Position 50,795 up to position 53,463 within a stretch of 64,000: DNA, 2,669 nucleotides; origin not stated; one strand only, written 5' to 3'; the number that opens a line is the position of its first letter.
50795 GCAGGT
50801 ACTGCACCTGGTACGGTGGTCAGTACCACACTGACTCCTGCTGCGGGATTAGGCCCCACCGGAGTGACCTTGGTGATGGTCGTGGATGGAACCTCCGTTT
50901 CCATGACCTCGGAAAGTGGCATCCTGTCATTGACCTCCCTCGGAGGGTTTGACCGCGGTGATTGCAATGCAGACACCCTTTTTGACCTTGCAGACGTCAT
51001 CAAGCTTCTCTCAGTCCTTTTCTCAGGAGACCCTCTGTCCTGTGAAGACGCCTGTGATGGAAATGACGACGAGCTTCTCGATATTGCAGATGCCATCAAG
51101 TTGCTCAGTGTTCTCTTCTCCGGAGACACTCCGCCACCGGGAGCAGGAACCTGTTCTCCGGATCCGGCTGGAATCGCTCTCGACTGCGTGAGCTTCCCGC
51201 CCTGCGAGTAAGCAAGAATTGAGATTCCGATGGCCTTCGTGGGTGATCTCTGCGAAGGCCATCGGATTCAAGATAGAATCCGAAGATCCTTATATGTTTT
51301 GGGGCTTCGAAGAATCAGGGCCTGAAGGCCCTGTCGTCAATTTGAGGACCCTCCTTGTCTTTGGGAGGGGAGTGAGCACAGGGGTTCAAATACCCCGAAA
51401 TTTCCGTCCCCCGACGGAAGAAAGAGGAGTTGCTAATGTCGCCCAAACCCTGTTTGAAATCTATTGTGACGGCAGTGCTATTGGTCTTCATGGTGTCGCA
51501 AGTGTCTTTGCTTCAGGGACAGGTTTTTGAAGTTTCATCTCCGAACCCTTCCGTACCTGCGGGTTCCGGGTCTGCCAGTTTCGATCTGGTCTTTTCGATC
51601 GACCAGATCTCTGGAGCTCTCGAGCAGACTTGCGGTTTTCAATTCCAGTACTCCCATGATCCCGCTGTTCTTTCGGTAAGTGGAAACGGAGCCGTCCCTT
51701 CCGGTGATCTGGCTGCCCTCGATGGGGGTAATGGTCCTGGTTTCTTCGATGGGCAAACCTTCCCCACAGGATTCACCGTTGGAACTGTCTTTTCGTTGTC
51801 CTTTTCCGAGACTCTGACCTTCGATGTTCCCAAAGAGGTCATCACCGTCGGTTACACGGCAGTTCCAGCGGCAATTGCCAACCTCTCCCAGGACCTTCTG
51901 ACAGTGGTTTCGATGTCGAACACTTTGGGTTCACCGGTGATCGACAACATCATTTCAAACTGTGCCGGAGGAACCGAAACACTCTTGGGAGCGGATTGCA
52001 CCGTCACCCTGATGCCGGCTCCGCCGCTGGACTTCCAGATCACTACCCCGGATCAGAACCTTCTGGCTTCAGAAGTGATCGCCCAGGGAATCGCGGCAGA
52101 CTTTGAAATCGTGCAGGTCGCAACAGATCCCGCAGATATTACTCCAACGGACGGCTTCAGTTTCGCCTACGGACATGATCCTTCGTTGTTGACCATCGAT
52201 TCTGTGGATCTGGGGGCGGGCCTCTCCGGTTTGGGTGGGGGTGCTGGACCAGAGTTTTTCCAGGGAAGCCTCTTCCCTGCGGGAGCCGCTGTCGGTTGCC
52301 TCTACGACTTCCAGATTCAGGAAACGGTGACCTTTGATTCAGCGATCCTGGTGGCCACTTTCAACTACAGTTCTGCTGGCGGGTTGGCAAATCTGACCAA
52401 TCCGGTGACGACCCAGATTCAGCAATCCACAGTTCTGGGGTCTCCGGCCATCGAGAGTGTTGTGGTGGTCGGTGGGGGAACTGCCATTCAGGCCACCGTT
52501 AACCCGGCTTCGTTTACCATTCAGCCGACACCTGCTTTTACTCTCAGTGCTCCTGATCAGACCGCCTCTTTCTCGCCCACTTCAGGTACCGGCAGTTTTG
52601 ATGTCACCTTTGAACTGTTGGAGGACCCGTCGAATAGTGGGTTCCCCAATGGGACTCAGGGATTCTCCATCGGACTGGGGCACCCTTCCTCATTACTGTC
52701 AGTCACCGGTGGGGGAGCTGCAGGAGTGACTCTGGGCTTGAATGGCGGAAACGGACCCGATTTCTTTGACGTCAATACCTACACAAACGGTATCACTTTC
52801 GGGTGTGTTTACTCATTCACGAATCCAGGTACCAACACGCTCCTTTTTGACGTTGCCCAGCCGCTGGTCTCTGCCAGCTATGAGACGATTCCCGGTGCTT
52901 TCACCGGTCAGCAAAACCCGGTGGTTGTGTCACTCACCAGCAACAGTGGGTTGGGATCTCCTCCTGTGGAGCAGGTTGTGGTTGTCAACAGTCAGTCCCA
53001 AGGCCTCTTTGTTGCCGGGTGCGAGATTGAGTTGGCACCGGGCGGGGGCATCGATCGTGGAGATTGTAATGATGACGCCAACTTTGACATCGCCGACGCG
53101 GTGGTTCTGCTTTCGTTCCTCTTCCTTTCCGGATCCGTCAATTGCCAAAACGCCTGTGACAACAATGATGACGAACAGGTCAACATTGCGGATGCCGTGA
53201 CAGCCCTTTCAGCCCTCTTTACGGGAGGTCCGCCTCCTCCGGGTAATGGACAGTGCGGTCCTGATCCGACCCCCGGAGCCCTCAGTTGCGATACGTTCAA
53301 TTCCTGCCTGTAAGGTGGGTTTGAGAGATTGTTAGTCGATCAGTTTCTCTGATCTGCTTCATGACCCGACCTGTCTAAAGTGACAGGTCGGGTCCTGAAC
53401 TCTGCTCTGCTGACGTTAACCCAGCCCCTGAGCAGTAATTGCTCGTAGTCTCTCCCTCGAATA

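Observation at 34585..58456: Split cluster of six secreted modular proteins sharing a dockerin-like C-terminus, four also carrying cohesin-like modules: candidate non-cellulosomal cohesin-dockerin assembly around an M4 protease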

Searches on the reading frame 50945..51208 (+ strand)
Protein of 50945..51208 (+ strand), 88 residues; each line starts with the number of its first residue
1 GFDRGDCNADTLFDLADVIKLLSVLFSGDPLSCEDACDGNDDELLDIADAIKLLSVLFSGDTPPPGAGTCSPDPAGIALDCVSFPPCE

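Call 16: search_solved_structures(query=A2, max_evalue=10, show_alignments=3)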
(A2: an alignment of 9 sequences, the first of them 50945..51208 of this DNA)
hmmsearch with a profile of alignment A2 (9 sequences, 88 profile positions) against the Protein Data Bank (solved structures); distinct sequences matched with E-value up to 10: 33.
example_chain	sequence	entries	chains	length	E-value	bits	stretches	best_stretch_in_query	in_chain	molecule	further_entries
2mte_A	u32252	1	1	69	9.5e-05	25.9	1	4-53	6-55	Cellulose 1,4-beta-cellobiosidase (reducing end) CelS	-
1daq_A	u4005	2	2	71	9.8e-05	25.8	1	4-53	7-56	ENDOGLUCANASE SS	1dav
2y3n_B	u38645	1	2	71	0.00058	23.4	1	3-55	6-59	CELLULOSOMAL FAMILY-48 PROCESSIVE GLYCOSIDE HYDROLASE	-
5m2o_B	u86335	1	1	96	0.0013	22.3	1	4-59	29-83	Group I Dockerin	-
8x39_A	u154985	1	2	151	0.0017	21.9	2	3-55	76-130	Serine protease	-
8x3a_A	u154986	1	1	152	0.0017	21.9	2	3-55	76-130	Serine protease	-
3ul4_B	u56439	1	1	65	0.0038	20.8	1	3-56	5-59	Cellulosome enzyme, dockerin type I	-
9qfa_A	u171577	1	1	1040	0.0062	20.1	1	4-56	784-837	Ruminococcus bromii Amy12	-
5m2s_B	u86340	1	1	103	0.0087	19.6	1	4-26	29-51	Doc8: Type I dockerin repeat domain from family 9 glycoside hydrolase WP_009982745[Ruminoc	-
6kge_D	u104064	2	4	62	0.0096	19.5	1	4-54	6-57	And cellulose-binding endoglucanase family 9 CelL ortholog dockerin domain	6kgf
4fl4_A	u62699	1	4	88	0.01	19.4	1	4-57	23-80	Glycoside hydrolase family 9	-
6kgc_B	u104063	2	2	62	0.012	19.2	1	4-54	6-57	And cellulose-binding endoglucanase family 9 CelL ortholog dockerin domain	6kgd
6kg9_A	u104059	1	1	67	0.012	19.1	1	4-54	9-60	And cellulose-binding endoglucanase family 9 CelL ortholog dockerin domain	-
8ajy_B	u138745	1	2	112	0.022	18.3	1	4-60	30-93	Dockerin from ScaH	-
2ccl_B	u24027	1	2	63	0.025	18.1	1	4-56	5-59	ENDO-1,4-BETA-XYLANASE Y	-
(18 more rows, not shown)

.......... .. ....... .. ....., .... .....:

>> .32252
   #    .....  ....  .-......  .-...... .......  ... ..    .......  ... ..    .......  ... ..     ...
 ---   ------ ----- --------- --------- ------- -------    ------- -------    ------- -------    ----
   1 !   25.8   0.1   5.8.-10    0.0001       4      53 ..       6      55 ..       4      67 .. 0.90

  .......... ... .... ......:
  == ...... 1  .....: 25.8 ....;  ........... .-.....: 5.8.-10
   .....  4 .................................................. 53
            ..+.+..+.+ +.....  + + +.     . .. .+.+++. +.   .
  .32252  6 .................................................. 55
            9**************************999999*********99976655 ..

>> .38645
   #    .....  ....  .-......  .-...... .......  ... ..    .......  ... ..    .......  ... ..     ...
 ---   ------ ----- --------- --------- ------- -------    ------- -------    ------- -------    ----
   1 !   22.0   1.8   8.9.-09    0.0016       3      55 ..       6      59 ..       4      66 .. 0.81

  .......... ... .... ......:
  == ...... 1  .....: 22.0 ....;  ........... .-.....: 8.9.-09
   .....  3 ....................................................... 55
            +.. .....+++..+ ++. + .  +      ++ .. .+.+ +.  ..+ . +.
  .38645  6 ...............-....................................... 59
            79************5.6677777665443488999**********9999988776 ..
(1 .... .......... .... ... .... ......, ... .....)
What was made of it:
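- On Dockerin type I (Pfam PF00404): A profile of the tails hits PDB dockerins in its top 16 places, best E 9.5e-5 (call 16).
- The tail profile hits PDB dockerins in its top 16 places, best E 9.5e-5 (call 16).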

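Call 50: predict_structure(alignment_id=A6)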
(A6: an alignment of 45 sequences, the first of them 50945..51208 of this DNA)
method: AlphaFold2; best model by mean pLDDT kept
length: 88 residues; sequences in the alignment: 45
mean_pLDDT: 90.2   pTM: 0.81
mean pLDDT of the five models: 90.2, 89.5, 88.7, 88.5, 86.8
residues with pLDDT >= 90: 62; 70-90: 22; 50-70: 4; < 50: 0
segments of 3 or more residues with pLDDT < 50: none
pLDDT, mean of each block of 10 residues (from residue 1): 92 96 96 92 95 97 91 78 70
secondary structure, 60 per line:
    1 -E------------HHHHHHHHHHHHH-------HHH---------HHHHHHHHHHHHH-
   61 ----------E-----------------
elements in order: H15-27 H47-59
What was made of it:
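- On Dockerin type I (Pfam PF00404): Helices predicted at aa 15-27 and 47-59 of the module (call 50).
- The tail alone has pLDDT 90.2 (call 50).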

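Call 53: fold_search(model_id=the predicted structure, library=pdb)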
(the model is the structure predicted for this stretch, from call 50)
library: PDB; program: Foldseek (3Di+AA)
matches with E <= 10: 27; with E <= 0.001: 0
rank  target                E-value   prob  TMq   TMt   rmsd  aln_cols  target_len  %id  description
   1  2mte_MODEL_1_A        7.6e-02  1.00  0.62  0.77   2.6        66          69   20  Solution structure of Doc48S (released 2014-10-15)
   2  4dh2_D                8.7e-02  1.00  0.63  0.78   1.7        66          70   20  Crystal structure of Coh-OlpC(Cthe_0452)-Doc435(Cthe_0435) complex: A novel type I Cohesin-Dockerin complex from Clost (released 2012-11-28)
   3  4dh2_B                8.7e-02  1.00  0.63  0.76   1.7        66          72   20  Crystal structure of Coh-OlpC(Cthe_0452)-Doc435(Cthe_0435) complex: A novel type I Cohesin-Dockerin complex from Clost (released 2012-11-28)
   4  8x3a_MODEL_1_A        1.1e-01  0.99  0.63  0.39   2.1        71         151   21  Solution NMR structure of cellulosomal double-dockerin module of Clo1313_0689 from Clostridium thermocellum (released 2024-04-03)
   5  4uyp_B                1.6e-01  0.99  0.65  0.77   1.8        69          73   14  High resolution structure of the third cohesin ScaC in complex with the ScaB dockerin with a mutation in the N-termina (released 2015-04-15)
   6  5lxv_B                1.7e-01  0.99  0.60  0.79   2.0        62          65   26  Crystal structure of Ruminococcus flavefaciens scaffoldin C cohesin in complex with a dockerin from an uncharacterized (released 2016-10-19)
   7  5nrk_B                1.8e-01  0.99  0.64  0.81   1.6        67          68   16  Crystal structure of the sixth cohesin from Acetivibrio cellulolyticus' scaffoldin B in complex with Cel5 dockerin S15 (released 2018-01-31)
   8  4uyq_B                2.2e-01  0.98  0.64  0.75   2.1        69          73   13  High resolution structure of the third cohesin ScaC in complex with the ScaB dockerin with a mutation in the C-termina (released 2015-04-15)
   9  4fl4_G                2.4e-01  0.99  0.64  0.82   1.6        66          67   23  Scaffoldin conformation and dynamics revealed by a ternary complex from the Clostridium thermocellum cellulosome (released 2012-06-27)
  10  5nrm_B                3.3e-01  0.96  0.59  0.77   2.2        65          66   20  Crystal structure of the sixth cohesin from Acetivibrio cellulolyticus' scaffoldin B in complex with Cel5 dockerin S51 (released 2018-01-31)
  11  5m2o_B                3.3e-01  0.96  0.61  0.71   2.1        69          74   19  R. flavefaciens' third ScaB cohesin in complex with a group 1 dockerin (released 2017-07-05)
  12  8x39_B                3.5e-01  0.89  0.65  0.43   4.5        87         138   17  Crystal structure of cellulosomal double-dockerin module of Clo1313_0689 from Clostridium thermocellum (released 2024-04-03)
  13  2vn6_B                4.9e-01  0.92  0.59  0.79   2.3        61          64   23  The Clostridium cellulolyticum dockerin displays a dual binding mode for its cohesin partner (released 2008-05-13)
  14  6kgf_B                4.9e-01  0.87  0.54  0.75   2.3        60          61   25  Crystal structure of CaDoc0917(R16D)-CaCohA2 complex at pH 8.2 (released 2020-07-08)
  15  5nrk_D                5.6e-01  0.92  0.61  0.78   1.7        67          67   18  Crystal structure of the sixth cohesin from Acetivibrio cellulolyticus' scaffoldin B in complex with Cel5 dockerin S15 (released 2018-01-31)
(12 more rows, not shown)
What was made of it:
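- On Dockerin type I (Pfam PF00404): E-values are weak (0.08-1.3) because the domain is small (call 53).
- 26 of its 27 hits are dockerins, with rmsd 1.5-4.5 A (mostly 1.5-2.8 A over about 60-70 residues) and TM 0.67-0.84 for single-dockerin targets (call 53). The module's core is the two helices and two calcium loops of a dockerin (calls 50, 53).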

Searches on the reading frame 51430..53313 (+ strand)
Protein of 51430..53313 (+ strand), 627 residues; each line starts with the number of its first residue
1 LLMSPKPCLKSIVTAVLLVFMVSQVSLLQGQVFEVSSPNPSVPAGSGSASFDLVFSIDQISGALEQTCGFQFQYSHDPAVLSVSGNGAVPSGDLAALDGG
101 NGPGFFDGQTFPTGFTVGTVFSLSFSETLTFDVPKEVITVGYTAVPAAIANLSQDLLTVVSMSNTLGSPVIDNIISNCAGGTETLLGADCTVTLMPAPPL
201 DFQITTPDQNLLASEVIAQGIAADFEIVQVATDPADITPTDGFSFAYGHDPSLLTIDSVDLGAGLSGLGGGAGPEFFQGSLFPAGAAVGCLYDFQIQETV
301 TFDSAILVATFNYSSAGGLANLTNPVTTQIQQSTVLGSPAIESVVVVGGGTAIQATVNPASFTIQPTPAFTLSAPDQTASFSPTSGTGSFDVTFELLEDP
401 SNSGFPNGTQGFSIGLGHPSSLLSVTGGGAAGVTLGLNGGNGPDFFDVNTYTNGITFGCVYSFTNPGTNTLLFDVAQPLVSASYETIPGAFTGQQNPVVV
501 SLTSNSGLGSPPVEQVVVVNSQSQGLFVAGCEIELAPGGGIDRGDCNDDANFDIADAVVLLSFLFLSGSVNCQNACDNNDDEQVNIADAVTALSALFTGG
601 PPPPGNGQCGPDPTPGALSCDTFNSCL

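Call 4: search_protein_families(library=pfam, proteins=[window:51430-53313:+], max_evalue=1)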
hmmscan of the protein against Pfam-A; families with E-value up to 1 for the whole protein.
window:51430-53313:+ (627 aa): 1 family
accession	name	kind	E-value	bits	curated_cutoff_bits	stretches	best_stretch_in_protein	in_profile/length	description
PF00404.24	Dockerin_1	-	0.54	10.9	22.9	1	544-589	2-49/57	Dockerin type I domain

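Call 5: search_protein_families(library=ncbifam, proteins=[window:51430-53313:+], max_evalue=1)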
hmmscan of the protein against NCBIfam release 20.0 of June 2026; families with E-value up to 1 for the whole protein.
window:51430-53313:+ (627 aa): 0 families
